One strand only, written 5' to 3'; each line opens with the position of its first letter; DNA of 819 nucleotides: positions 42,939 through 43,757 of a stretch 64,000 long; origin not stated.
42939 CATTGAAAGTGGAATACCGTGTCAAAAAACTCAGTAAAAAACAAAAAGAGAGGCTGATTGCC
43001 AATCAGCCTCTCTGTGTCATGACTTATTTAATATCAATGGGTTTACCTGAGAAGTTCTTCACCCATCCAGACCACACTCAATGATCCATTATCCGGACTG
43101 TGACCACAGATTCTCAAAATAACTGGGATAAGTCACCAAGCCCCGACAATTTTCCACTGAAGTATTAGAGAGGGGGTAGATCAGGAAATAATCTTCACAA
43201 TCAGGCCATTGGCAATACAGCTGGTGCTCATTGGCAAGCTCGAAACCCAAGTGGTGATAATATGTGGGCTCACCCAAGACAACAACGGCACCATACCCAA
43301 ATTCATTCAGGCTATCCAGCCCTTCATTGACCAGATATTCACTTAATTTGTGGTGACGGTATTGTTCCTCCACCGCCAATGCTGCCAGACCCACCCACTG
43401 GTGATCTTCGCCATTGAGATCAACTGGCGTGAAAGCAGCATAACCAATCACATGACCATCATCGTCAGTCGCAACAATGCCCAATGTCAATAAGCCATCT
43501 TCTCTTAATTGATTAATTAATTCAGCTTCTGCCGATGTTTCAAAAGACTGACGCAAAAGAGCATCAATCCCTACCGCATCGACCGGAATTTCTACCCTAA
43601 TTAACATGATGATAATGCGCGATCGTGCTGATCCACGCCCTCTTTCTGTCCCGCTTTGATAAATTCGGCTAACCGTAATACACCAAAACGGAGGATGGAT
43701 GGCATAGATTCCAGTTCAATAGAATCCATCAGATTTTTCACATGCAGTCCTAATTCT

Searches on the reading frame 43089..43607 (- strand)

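Call 67: search_protein_families(library=pfam, proteins=[window:43089-43607:-], max_evalue=0.001)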
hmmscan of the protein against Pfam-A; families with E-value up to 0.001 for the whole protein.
window:43089-43607:- (172 aa): 3 families
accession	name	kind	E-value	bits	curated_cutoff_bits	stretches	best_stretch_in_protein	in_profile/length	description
PF00583.31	Acetyltransf_1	-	4.5e-07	30.6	20.7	1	25-111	19-98/116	Acetyltransferase (GNAT) family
PF13527.13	Acetyltransf_9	-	9e-06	26.1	25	1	16-124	15-126/127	Acetyltransferase (GNAT) domain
PF13508.13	Acetyltransf_7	-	9.5e-06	26.3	27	1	44-123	6-83/84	Acetyltransferase (GNAT) domain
